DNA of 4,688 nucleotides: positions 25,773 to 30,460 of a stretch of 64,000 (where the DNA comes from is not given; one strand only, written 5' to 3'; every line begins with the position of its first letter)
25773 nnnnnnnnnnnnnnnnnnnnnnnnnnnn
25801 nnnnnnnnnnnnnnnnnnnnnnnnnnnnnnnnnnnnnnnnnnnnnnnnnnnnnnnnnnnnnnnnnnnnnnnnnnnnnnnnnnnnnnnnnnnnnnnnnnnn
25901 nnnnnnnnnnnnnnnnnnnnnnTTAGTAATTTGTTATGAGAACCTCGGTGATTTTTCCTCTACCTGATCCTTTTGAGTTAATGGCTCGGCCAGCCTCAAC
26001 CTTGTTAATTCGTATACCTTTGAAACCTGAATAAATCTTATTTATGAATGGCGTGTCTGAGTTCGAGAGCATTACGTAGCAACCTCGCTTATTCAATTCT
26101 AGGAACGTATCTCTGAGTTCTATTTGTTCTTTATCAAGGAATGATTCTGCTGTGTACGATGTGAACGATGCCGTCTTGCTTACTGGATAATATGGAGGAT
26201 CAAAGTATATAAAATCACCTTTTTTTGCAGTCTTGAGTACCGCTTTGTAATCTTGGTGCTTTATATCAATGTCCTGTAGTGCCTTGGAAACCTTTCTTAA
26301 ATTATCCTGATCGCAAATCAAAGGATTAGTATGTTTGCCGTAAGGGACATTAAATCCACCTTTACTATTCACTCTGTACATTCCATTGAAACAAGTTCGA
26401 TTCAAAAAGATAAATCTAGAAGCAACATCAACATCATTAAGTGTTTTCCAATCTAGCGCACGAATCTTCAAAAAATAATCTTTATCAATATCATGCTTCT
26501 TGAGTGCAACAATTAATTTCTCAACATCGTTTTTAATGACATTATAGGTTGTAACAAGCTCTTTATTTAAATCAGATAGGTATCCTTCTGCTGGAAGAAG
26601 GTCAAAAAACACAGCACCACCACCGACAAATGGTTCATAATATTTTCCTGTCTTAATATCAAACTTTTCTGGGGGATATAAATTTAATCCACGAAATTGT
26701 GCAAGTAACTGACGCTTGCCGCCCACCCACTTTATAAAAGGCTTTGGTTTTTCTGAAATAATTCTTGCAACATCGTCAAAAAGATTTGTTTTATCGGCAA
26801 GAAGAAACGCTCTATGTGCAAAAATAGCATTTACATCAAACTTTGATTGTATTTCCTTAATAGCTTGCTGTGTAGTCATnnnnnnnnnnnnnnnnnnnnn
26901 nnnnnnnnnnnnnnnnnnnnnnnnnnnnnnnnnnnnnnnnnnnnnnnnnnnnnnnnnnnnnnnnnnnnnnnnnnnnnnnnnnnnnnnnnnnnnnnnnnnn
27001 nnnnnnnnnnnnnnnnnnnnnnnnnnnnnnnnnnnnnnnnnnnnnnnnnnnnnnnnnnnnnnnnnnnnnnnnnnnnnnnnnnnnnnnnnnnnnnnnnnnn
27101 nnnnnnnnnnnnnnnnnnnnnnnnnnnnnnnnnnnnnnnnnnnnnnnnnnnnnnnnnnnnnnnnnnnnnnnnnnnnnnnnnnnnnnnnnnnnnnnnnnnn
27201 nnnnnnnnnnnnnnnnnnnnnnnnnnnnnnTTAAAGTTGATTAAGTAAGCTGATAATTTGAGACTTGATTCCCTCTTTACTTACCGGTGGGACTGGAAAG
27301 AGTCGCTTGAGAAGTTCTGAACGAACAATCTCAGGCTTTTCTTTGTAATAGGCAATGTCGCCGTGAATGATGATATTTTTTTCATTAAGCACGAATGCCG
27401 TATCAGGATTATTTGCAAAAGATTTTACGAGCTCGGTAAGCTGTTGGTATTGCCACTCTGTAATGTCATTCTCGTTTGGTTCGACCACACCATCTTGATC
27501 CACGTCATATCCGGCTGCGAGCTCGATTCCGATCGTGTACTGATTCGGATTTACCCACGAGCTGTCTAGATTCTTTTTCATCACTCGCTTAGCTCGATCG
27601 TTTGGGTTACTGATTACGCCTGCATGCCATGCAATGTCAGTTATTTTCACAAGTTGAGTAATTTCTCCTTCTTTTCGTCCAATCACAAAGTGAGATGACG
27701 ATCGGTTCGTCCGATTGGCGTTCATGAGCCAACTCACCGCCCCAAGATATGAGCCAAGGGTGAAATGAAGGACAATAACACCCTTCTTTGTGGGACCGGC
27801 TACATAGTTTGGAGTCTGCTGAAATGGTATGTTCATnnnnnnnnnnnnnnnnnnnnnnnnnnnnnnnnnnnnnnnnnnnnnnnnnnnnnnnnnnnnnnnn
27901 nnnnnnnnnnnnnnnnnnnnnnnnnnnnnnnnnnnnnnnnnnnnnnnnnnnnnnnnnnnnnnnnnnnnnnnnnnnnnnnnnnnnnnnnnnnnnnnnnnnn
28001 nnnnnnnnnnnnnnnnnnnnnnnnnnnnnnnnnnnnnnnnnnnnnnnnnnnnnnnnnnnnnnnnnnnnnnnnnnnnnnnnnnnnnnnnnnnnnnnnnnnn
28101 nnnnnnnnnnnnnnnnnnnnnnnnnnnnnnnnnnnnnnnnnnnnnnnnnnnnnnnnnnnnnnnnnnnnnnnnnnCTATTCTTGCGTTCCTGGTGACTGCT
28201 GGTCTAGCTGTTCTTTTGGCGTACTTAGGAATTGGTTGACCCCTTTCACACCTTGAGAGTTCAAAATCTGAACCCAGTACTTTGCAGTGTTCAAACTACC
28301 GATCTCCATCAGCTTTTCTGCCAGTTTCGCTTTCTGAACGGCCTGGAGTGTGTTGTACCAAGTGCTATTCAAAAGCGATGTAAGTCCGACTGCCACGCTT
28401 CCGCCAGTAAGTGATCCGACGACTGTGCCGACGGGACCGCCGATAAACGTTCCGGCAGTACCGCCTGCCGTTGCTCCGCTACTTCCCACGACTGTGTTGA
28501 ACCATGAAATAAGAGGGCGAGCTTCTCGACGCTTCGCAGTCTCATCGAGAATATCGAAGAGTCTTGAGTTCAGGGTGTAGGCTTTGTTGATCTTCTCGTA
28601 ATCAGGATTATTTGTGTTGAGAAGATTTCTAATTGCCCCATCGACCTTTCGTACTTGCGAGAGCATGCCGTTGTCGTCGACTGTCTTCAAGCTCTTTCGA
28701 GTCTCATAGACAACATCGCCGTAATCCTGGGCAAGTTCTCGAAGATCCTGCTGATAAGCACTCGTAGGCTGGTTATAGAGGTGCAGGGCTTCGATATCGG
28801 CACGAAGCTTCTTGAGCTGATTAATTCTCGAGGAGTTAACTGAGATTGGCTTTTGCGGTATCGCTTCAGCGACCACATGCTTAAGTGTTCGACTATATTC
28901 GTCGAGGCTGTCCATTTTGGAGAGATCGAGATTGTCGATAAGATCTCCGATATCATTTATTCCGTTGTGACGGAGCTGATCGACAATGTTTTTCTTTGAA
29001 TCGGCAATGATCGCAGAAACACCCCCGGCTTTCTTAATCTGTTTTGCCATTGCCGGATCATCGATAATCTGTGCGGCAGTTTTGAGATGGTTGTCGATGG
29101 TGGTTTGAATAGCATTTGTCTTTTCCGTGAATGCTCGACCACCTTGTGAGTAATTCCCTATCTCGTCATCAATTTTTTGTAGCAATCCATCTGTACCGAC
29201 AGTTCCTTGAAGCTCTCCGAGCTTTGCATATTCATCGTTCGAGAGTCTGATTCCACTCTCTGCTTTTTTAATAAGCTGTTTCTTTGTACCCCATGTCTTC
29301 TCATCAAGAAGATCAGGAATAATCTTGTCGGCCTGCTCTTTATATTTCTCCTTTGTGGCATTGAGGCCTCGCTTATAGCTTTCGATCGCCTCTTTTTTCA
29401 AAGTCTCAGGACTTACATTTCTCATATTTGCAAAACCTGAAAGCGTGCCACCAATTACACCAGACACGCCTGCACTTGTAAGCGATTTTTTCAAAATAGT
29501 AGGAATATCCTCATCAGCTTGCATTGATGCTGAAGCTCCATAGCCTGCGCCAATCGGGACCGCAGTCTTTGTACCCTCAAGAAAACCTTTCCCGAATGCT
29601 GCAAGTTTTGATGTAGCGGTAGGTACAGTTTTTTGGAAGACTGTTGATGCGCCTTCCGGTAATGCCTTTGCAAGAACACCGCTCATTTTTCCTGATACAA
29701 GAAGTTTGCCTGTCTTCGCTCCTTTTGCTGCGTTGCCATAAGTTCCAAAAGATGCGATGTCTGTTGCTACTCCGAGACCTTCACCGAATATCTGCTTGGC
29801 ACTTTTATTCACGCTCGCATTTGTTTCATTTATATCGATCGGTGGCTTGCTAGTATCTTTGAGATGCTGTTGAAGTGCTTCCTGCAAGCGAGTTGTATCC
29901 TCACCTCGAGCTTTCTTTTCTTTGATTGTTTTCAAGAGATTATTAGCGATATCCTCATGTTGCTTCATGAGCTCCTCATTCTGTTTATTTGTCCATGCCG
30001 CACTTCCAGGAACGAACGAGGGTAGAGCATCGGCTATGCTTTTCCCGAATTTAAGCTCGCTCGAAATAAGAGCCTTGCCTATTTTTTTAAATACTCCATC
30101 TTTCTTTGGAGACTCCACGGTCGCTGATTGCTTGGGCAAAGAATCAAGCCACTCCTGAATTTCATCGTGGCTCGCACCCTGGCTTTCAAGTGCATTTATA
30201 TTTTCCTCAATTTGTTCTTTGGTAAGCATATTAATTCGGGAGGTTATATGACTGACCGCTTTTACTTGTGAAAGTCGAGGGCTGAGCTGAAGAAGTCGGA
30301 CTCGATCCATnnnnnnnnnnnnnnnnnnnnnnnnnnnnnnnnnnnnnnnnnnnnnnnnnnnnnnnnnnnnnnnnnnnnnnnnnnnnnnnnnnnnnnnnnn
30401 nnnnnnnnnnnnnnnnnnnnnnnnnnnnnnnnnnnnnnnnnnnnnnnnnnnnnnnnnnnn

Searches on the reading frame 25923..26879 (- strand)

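Call 45: search_protein_families(library=pfam, proteins=[window:25923-26879:-], max_evalue=0.01)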
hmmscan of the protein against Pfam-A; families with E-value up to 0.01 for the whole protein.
window:25923-26879:- (318 aa): 2 families
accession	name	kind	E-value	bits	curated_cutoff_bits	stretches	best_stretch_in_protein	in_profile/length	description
PF02086.21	MethyltransfD12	-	3.7e-60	204.2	22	1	51-294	1-250/253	D12 class N6 adenine-specific DNA methyltransferase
PF03602.21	Cons_hypoth95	-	0.0082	16.3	24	0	192-237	82-131/182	Conserved hypothetical protein 95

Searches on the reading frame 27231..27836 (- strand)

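Call 45: search_protein_families(library=pfam, proteins=[window:27231-27836:-], max_evalue=0.01)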
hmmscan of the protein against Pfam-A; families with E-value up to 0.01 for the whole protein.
window:27231-27836:- (201 aa): 1 family
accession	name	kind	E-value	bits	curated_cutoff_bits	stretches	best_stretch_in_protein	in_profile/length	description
PF01510.30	Amidase_2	-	5e-18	66.1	26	1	20-167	7-128/131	N-acetylmuramoyl-L-alanine amidase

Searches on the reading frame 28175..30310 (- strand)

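Call 30: search_protein_families(library=pfam, proteins=[window:28175-30310:-], max_evalue=1)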
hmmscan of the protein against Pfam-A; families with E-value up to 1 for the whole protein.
window:28175-30310:- (711 aa): 4 families
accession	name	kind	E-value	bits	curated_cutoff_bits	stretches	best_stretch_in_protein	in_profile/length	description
PF05046.19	Img2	-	0.056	14.2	34.4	0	133-168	32-66/84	Mitochondrial large subunit ribosomal protein (Img2)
PF04961.17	FTCD_C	-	0.056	13.6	24.5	1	110-178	66-134/182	Formiminotransferase-cyclodeaminase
PF20721.2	C19orf12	-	0.06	13.6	30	1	610-646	50-82/163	C19orf12-like protein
PF21794.3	RAD51D_N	-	0.1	13.2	27.3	0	680-705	17-42/60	RAD51D, N-terminal domain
